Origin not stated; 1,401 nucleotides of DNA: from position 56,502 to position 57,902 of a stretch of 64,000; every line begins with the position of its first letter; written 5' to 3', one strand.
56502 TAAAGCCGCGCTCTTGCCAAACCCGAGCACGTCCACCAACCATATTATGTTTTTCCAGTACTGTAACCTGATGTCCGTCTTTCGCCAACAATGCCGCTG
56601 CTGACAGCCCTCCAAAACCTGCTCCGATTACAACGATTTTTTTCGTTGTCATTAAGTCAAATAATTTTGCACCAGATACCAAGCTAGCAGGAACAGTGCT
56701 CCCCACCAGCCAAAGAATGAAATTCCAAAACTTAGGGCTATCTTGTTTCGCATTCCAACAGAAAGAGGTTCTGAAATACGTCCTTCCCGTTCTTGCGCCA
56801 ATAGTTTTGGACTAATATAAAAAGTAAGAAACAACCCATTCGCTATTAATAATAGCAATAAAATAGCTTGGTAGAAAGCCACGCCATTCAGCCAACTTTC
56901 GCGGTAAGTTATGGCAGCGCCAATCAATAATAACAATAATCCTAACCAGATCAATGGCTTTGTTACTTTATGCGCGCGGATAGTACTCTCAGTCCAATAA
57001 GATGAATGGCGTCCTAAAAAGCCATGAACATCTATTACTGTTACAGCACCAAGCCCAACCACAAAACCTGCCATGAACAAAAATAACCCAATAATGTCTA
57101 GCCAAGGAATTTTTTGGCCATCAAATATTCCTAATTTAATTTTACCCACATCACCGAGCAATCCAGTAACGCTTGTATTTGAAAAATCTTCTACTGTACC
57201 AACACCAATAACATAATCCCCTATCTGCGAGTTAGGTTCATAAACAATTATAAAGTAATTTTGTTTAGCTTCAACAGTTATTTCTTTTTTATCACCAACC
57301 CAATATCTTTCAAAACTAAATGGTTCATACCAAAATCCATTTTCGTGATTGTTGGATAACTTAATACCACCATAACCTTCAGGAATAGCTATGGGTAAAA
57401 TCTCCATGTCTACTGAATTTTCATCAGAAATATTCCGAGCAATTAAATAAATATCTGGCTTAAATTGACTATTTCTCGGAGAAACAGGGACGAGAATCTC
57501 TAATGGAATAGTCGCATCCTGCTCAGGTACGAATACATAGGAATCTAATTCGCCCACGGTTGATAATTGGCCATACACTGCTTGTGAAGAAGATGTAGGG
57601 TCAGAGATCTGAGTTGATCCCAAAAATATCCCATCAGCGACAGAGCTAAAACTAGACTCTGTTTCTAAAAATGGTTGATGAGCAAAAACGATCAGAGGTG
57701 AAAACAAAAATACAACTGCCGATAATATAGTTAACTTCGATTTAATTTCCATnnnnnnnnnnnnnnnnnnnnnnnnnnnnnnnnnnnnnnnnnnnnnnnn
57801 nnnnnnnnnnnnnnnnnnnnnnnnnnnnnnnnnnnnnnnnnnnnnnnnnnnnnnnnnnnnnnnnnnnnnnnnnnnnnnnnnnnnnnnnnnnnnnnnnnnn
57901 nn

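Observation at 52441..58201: Carotenoid-type cluster with TspO in an otherwise streamlined genome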

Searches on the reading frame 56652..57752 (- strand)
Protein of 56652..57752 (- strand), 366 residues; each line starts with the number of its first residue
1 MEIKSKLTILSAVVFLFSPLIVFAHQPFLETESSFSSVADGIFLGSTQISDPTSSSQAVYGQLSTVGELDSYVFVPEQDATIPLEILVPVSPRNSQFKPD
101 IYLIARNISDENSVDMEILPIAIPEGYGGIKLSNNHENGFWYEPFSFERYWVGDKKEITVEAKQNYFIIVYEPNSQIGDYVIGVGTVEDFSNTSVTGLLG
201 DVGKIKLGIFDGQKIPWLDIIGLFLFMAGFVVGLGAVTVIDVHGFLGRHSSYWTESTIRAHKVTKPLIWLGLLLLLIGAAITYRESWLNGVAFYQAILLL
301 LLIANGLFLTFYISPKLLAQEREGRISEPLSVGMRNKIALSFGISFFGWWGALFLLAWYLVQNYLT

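Call 3: search_protein_families(library=pfam, proteins=[window:56652-57752:-], max_evalue=0.01)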
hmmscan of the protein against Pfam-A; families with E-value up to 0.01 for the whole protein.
window:56652-57752:- (366 aa): 0 families

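Call 4: search_protein_families(library=ncbifam, proteins=[window:56652-57752:-], max_evalue=0.01)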
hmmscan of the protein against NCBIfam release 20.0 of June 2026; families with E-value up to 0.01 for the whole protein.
window:56652-57752:- (366 aa): 0 families

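Call 8: find_encoding_contigs(protein=window:56652-57752:-, flank=10000, max_places=6)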
Protein window:56652-57752:- (366 aa): 23 contigs read that carry it; 6 places shown.
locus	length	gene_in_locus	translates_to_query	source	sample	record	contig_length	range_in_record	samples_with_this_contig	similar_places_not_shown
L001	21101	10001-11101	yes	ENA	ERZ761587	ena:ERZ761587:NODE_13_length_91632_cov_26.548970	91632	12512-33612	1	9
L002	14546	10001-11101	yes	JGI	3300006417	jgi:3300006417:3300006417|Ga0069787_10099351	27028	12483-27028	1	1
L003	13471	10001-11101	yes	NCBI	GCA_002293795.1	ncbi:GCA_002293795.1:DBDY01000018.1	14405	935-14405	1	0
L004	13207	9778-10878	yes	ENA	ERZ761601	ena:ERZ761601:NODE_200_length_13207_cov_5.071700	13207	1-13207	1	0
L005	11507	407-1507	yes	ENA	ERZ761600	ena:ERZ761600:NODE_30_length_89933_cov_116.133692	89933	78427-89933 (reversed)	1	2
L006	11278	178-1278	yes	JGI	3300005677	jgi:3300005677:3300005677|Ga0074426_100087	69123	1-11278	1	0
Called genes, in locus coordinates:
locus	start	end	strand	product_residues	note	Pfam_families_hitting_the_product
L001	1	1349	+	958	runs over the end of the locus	PF00133:tRNA-synt_1, PF00750:tRNA-synt_1d (faint), PF09334:tRNA-synt_1g, PF13603:tRNA-synt_1_2, PF00293:NUDIX, PF00133:tRNA-synt_1, PF09334:tRNA-synt_1g (weak), PF08264:Anticodon_1, +1 more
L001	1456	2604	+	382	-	PF07690:MFS_1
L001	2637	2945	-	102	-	-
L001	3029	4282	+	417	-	PF00464:SHMT, PF00155:Aminotran_1_2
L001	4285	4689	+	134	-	PF05014:Nuc_deoxyrib_tr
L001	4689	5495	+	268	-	PF02673:BacA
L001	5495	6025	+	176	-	PF01569:PAP2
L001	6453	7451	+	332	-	PF02195:ParB_N, PF17762:HTH_ParB, PF23552:ParB_C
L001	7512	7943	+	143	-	PF00692:dUTPase, PF22769:DCD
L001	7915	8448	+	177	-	PF01988:VIT1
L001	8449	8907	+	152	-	PF00293:NUDIX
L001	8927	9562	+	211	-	PF00753:Lactamase_B (weak), PF13483:Lactamase_B_3, PF12706:Lactamase_B_2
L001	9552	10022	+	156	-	PF03073:TspO_MBR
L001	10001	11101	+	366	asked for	-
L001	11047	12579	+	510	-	PF01946:Thi4 (faint), PF00070:Pyr_redox (faint), PF00890:FAD_binding_2 (weak), PF01266:DAO, PF01494:FAD_binding_3 (faint), PF01593:Amino_oxidase, PF07992:Pyr_redox_2 (weak), PF13450:NAD_binding_8, +3 more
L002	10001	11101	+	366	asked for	-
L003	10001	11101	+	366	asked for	-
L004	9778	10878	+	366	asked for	-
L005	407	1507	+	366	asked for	-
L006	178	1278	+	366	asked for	-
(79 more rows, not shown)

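Call 9: find_homologous_proteins(query=window:56652-57752:-)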
Query window:56652-57752:- (366 aa): 70 proteins with E <= 0.001 among 8000 candidates.
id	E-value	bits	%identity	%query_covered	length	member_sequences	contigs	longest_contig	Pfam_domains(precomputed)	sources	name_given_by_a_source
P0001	1.0e-238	809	99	100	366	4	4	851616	-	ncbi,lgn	-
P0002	7.7e-199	678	82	100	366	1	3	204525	-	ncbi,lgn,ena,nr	ncbi:MAG TPA: hypothetical protein PKD34_00290 [Candidatus Doudnabacteria bacterium]|nr:hypothetical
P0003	1.4e-188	645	77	100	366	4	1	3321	-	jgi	jgi:hypothetical protein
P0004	4.0e-146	505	64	97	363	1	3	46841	-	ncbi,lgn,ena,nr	ncbi:MAG TPA: hypothetical protein PKD79_02475 [Candidatus Doudnabacteria bacterium]|nr:hypothetical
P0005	9.6e-133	461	58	99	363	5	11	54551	-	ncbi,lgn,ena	-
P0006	1.8e-129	450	56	99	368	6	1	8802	-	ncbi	-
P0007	2.2e-129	450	58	94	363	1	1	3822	-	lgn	-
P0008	6.3e-129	448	55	99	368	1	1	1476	-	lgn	-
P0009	1.6e-128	447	57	99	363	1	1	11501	-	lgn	-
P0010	6.2e-128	445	57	97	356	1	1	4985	-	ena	-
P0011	1.3e-125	437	57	99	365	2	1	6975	-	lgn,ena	-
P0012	5.3e-125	435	54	98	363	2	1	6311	-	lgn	-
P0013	8.7e-124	431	54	99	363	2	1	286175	-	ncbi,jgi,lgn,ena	-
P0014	7.1e-123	428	53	99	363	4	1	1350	-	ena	-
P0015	9.2e-123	428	54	99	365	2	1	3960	-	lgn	-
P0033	2.2e-98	348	49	95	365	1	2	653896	-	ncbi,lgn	-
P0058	3.2e-89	318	46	96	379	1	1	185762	-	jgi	-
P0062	1.7e-84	302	46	86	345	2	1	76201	-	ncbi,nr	ncbi:MAG: hypothetical protein KGZ93_10420 [Actinobacteria bacterium]|nr:hypothetical protein [Actin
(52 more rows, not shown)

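Call 16: find_encoding_contigs(protein=P0062, flank=8000, max_places=2)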
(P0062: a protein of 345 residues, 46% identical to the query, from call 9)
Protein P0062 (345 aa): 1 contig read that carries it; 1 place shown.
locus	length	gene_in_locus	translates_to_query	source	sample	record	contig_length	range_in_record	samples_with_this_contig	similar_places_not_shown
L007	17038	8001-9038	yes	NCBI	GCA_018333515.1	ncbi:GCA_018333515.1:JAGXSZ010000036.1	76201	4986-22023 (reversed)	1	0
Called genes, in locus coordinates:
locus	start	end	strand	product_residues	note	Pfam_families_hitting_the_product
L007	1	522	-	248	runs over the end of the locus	PF01061:ABC2_membrane, PF12698:ABC2_membrane_3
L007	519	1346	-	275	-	PF13175:AAA_15 (faint), PF00005:ABC_tran, PF13304:AAA_21 (weak)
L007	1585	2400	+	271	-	PF01209:Ubie_methyltran, PF13489:Methyltransf_23, PF01135:PCMT (weak), PF13847:Methyltransf_31, PF08241:Methyltransf_11, PF08242:Methyltransf_12, PF13649:Methyltransf_25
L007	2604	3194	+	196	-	-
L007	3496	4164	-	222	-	PF01226:Form_Nir_trans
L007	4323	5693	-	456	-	PF02525:Flavodoxin_2, PF03358:FMN_red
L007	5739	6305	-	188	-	PF03551:PadR, PF10400:Vir_act_alpha_C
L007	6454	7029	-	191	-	-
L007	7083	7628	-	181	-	-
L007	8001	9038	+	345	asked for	-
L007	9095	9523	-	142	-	-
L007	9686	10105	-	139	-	PF00005:ABC_tran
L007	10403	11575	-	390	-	PF03916:NrfD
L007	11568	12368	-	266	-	PF13183:Fer4_8 (faint), PF12838:Fer4_7 (faint), PF13247:Fer4_11, PF12837:Fer4_6 (faint), PF13237:Fer4_10 (faint)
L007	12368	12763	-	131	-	-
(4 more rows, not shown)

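Call 17: find_encoding_contigs(protein=P0058, flank=8000, max_places=2)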
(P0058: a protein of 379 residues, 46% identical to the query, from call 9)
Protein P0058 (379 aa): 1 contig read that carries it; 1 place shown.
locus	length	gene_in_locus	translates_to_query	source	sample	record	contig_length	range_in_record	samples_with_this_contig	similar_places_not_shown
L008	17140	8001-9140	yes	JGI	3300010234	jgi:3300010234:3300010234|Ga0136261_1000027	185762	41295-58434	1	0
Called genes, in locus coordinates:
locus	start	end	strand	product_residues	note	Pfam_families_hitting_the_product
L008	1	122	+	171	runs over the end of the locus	PF13328:HD_4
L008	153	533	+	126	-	-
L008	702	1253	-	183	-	PF03352:Adenine_glyco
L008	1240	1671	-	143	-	-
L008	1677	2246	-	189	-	-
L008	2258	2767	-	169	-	PF04307:YdjM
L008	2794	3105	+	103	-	-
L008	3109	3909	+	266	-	PF06966:DUF1295, PF02544:Steroid_dh, PF04191:PEMT (weak)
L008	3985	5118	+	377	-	PF07907:YibE_F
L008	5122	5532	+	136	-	PF00293:NUDIX, PF14815:NUDIX_4 (weak)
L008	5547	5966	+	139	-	-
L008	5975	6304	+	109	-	PF03819:MazG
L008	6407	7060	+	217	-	PF00326:Peptidase_S9, PF12146:Hydrolase_4 (faint), PF12697:Abhydrolase_6 (weak)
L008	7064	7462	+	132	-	PF09945:DUF2177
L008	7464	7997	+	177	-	-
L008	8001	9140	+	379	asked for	-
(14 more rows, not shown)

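Call 18: find_encoding_contigs(protein=P0033, flank=8000, max_places=2)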
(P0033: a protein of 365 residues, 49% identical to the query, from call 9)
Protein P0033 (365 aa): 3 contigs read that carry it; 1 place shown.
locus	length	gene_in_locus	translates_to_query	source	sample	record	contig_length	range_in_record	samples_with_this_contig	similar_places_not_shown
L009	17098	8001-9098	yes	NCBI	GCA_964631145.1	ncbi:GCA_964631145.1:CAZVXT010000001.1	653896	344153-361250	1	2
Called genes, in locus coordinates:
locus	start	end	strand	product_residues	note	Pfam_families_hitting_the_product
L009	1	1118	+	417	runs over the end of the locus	PF00464:SHMT, PF00155:Aminotran_1_2, PF01053:Cys_Met_Meta_PP (weak), PF01212:Beta_elim_lyase (weak)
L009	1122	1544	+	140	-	-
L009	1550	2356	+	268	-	PF02673:BacA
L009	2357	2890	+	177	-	PF01569:PAP2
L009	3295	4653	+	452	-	PF02195:ParB_N, PF17762:HTH_ParB, PF23552:ParB_C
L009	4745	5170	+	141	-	PF00692:dUTPase, PF22769:DCD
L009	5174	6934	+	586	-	PF09972:DUF2207, PF20990:DUF2207_C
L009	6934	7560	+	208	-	PF00753:Lactamase_B (faint), PF13483:Lactamase_B_3, PF12706:Lactamase_B_2 (weak)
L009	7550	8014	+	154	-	-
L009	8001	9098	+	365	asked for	-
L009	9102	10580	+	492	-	PF00070:Pyr_redox (faint), PF00890:FAD_binding_2 (faint), PF01266:DAO (weak), PF01593:Amino_oxidase, PF07992:Pyr_redox_2 (faint), PF13450:NAD_binding_8, PF00996:GDI (weak)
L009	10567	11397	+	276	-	PF00494:SQS_PSY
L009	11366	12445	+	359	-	PF00348:polyprenyl_synt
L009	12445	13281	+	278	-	PF01040:UbiA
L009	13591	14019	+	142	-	-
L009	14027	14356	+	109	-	-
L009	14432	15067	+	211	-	PF02163:Peptidase_M50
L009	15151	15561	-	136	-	-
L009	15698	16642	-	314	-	-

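Call 19: find_related_loci(query=A1, collection=genome_contigs, flank=10000)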
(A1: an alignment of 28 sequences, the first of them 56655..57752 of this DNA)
Query A1 (366 aa) in genome_contigs; peptide patterns used: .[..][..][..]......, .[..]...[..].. (x = any residue, [..] = any of these).
550 stretches matched a pattern; 475 encode a relative of the query (tblastn E <= 1e-3); the best 80 are kept; 80 distinct loci.
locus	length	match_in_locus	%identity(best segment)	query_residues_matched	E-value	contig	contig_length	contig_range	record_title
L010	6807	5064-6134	64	6-361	3e-140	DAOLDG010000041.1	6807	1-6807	MAG TPA_asm: Candidatus Doudnabacteria bacterium isolate AMR_MDS_0148 NODE_2154_length_6807_cov_3.991410, whole genome s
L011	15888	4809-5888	58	1-361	2e-127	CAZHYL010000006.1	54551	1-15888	MAG TPA_asm: uncultured Candidatus Saccharibacteria bacterium isolate binchicken_co347_150 genome assembly, contig: NODE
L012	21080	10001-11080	54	1-361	7e-121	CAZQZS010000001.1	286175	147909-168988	MAG TPA_asm: uncultured Candidatus Saccharibacteria bacterium isolate binchicken_co179_18 genome assembly, contig: NODE_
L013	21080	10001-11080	54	1-361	3e-117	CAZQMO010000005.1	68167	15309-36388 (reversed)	MAG TPA_asm: uncultured Candidatus Saccharibacteria bacterium isolate binchicken_co242_277 genome assembly, contig: NODE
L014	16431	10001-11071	51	6-361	7e-115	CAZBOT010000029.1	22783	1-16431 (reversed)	MAG TPA_asm: uncultured Candidatus Saccharibacteria bacterium isolate SRP329715_co1_191 genome assembly, contig: NODE_32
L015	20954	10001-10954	49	18-361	6e-105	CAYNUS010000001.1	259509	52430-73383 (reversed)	MAG TPA_asm: uncultured Gammaproteobacteria bacterium isolate SRP239054_co1_192 genome assembly, contig: NODE_19_length_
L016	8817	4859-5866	47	23-358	5e-100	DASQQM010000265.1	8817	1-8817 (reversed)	MAG TPA_asm: Anaerolineae bacterium isolate SMAG_U10857 k141_295149, whole genome shotgun sequence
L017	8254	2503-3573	47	8-361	3e-98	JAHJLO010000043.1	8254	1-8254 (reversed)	MAG: Patescibacteria group bacterium isolate Old_saline.mb.14 Old_saline.mb.14_k141_461197, whole genome shotgun sequenc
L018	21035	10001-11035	49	15-361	3e-96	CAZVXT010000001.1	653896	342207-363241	MAG TPA_asm: uncultured Candidatus Saccharibacteria bacterium isolate SRP285395_co2_267 genome assembly, contig: NODE_2_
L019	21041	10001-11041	43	13-361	5e-89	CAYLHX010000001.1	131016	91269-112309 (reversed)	MAG TPA_asm: uncultured Candidatus Peribacteria bacterium isolate SRP093185_co1_81 genome assembly, contig: NODE_24_leng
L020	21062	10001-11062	40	7-361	2e-83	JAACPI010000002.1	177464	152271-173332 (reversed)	MAG: bacterium isolate CG_2015-02_35_19 CG_2015-02_curated_scaffold_41, whole genome shotgun sequence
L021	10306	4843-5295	65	212-362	4e-59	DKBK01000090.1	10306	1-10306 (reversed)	MAG TPA_asm: Nitrospiraceae bacterium UBA6902 UBA6902_contig_22843, whole genome shotgun sequence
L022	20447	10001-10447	66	215-363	3e-58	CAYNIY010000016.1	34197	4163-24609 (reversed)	MAG TPA_asm: uncultured Eubacteriales bacterium isolate SRP192927_co7_89 genome assembly, contig: NODE_1931_length_34197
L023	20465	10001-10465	59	207-361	8e-56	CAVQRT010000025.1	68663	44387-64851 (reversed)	MAG: Thermodesulfovibrionales bacterium isolate MFD09779.bin.2.135 genome assembly, contig: contig_66709, whole genome s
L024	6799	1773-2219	61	213-361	2e-55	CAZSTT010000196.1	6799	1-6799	MAG TPA_asm: uncultured Thermodesulfobacteriota bacterium isolate SRP302447_co1_800 genome assembly, contig: NODE_30618_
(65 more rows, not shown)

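Call 34: search_protein_families(library=ncbifam, proteins=[L009:12445-13281:+, L009:9102-10580:+], max_evalue=1e-20)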
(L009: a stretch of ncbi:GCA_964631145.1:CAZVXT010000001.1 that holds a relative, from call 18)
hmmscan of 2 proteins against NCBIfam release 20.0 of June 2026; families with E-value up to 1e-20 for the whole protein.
L009:12445-13281:+ (278 aa): 3 families
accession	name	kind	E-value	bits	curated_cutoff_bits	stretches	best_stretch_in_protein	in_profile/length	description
NF009516.0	PRK12875.1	equivalog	1.3e-79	267.3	205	1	4-275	18-287/292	prenyltransferase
NF010119.0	PRK13595.1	equivalog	2.5e-34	119.1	248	1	2-260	11-266/292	prenyltransferase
NF009608.0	PRK13105.1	equivalog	2.5e-26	92.5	217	1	4-240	10-248/291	prenyltransferase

L009:9102-10580:+ (492 aa): 5 families
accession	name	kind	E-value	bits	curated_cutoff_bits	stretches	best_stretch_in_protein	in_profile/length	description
NF058655.1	CrtID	equivalog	2e-209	696.3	640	1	7-484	1-478/478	bifunctional phytoene desaturase/3,4-desaturase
TIGR02734.1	crtI_fam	subfamily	3.6e-146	487.8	238.1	1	7-491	1-492/504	phytoene desaturase family protein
NF042421.1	hydcarot_desat_CrtD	equivalog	2.6e-76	257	500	1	7-489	4-485/487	1-hydroxycarotenoid 3,4-desaturase CrtD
NF045637.1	carotdesatCrtDProt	equivalog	4.9e-62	210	580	1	7-489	1-484/485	1-hydroxycarotenoid 3,4-desaturase CrtD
TIGR02730.1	carot_isom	equivalog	1.8e-30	106.3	586.9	0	173-487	174-488/493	carotenoid isomerase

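Call 37: predict_structure(alignment_id=A1)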
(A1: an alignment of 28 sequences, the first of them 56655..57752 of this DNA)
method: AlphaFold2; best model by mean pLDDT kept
length: 366 residues; sequences in the alignment: 28
mean_pLDDT: 82.1   pTM: 0.65
mean pLDDT of the five models: 82.1, 81.8, 80.4, 80.0, 79.1
residues with pLDDT >= 90: 125; 70-90: 175; 50-70: 58; < 50: 8
segments of 3 or more residues with pLDDT < 50: 18-23
pLDDT, mean of each block of 10 residues (from residue 1): 79 62 53 52 76 85 85 92 92 89 88 81 85 91 79 91 93 89 73 63 65 72 95 87 74 78 89 96 85 94 93 87 81 86 91 93 71
secondary structure, 60 per line:
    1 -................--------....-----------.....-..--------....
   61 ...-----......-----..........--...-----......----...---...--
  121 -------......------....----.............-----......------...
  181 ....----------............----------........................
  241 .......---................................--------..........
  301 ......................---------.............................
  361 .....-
elements in order: H2-17 E26-29 H41-45 E57-63 E69-74 E80-89 E100-105 E128-133 E140-143 E148-160 E166-171 E178-184 H195-206 H217-247 H251-282 H291-322 H332-365

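Call 41: fold_search(model_id=the predicted structure, library=pdb)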
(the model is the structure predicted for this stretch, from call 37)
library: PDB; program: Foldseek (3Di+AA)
matches with E <= 10: 878; with E <= 0.001: 15
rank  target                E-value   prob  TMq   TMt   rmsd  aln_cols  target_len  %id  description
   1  4hpk_B                1.9e-05  1.00  0.26  0.75   4.9       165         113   14  Crystal structure of Clostridium histolyticum colg collagenase collagen-binding domain 3B at 1.35 Angstrom resolution  (released 2012-12-12)
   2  1nqd_B                3.7e-05  1.00  0.25  0.71   7.3       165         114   13  CRYSTAL STRUCTURE OF CLOSTRIDIUM HISTOLYTICUM COLG COLLAGENASE COLLAGEN-BINDING DOMAIN 3B AT 1.65 ANGSTROM RESOLUTION  (released 2003-04-15)
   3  1nqd_A                5.2e-05  1.00  0.24  0.71   5.4       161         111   12  CRYSTAL STRUCTURE OF CLOSTRIDIUM HISTOLYTICUM COLG COLLAGENASE COLLAGEN-BINDING DOMAIN 3B AT 1.65 ANGSTROM RESOLUTION  (released 2003-04-15)
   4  5iku                  8.2e-05  1.00  0.23  0.34   6.4       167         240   14  Crystal structure of the Hathewaya histolytica ColG tandem collagen-binding domain s3as3b in the presence of calcium at  (released 2017-03-15)
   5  2bpa_2                8.7e-05  0.99  0.20  0.34  10.1       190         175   14  ATOMIC STRUCTURE OF SINGLE-STRANDED DNA BACTERIOPHAGE PHIX174 AND ITS FUNCTIONAL IMPLICATIONS (released 1991-12-03)
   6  2o8o_A                1.2e-04  1.00  0.24  0.73   5.0       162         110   16  Crystal structure of Clostridium histolyticum colg collagenase collagen-binding domain 3B at 1.35 Angstrom resolution  (released 2007-12-11)
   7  4bz4_D                2.7e-04  1.00  0.21  0.36  13.3       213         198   10  CorA is a surface-associated copper-binding protein important in Methylomicrobium album BG8 copper acquisition (released 2014-02-19)
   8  1nqj_B                2.9e-04  1.00  0.22  0.62   5.1       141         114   13  CRYSTAL STRUCTURE OF CLOSTRIDIUM HISTOLYTICUM COLG COLLAGENASE COLLAGEN-BINDING DOMAIN 3B AT 1.0 ANGSTROM RESOLUTION I (released 2003-04-15)
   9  6nps_A                2.9e-04  0.98  0.21  0.09  13.5       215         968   13  Crystal structure of GH115 enzyme AxyAgu115A from Amphibacillus xylanus (released 2020-07-15)
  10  1nqj_A                6.4e-04  1.00  0.21  0.68   5.2       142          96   15  CRYSTAL STRUCTURE OF CLOSTRIDIUM HISTOLYTICUM COLG COLLAGENASE COLLAGEN-BINDING DOMAIN 3B AT 1.0 ANGSTROM RESOLUTION I (released 2003-04-15)
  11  8tzs                  6.4e-04  0.54  0.16  0.13  27.0       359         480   15  Structure of human WLS (released 2023-10-18)
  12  5sv5                  7.2e-04  1.00  0.21  0.63   6.1       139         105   12  1.0 Angstrom Crystal Structure of pre-Peptidase C-terminal Domain of Collagenase from Bacillus anthracis. (released 2016-08-17)
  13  6nps_B                7.6e-04  0.99  0.18  0.08   6.7       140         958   18  Crystal structure of GH115 enzyme AxyAgu115A from Amphibacillus xylanus (released 2020-07-15)
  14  4bz4_A                9.6e-04  1.00  0.24  0.39  10.1       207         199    9  CorA is a surface-associated copper-binding protein important in Methylomicrobium album BG8 copper acquisition (released 2014-02-19)
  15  8k10_A                9.6e-04  0.80  0.21  0.14  22.8       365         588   12  SID1 transmembrane family member 2 (released 2024-07-10)
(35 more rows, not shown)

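Call 57: search_protein_representatives(alignment_id=A1)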
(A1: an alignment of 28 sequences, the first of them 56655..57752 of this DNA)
Query: 28 sequences, 362 profile positions. Proteins with E-value up to 0.001 (for the whole library): 989; up to 1e-10: 332; up to 1e-30: 89. The best 150 are listed.
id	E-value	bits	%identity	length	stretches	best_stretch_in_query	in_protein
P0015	2.6e-150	517.1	-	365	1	5-362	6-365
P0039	1.0e-145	502.0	-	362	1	8-361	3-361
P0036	2.7e-139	480.9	-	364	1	8-361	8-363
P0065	5.5e-128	443.6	-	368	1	4-361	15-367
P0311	4.0e-123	427.6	-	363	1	8-362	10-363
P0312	3.2e-116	405.0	-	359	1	12-361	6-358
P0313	1.9e-106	372.8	-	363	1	8-362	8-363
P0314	1.9e-91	323.4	-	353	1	12-361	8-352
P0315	1.6e-89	317.1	-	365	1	4-359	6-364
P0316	3.4e-88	312.7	-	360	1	7-361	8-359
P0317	8.5e-88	311.4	-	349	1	7-362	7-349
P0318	4.0e-87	309.2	-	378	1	7-361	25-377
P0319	7.3e-86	305.1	-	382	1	6-359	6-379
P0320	2.1e-80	287.1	-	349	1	43-361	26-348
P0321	3.8e-80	286.2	-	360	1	8-362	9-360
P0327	4.2e-72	259.8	-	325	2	4-234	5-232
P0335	3.4e-56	207.5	-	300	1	221-358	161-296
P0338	1.6e-55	205.3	-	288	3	11-232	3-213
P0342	8.1e-53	196.4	-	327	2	7-229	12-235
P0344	2.2e-52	194.9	-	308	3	11-233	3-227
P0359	6.9e-43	163.7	-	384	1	38-230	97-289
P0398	1.5e-30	123.1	-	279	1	10-229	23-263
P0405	1.4e-28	116.6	-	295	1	7-219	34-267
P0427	2.8e-24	102.5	-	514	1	6-213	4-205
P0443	6.5e-22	94.7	-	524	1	8-212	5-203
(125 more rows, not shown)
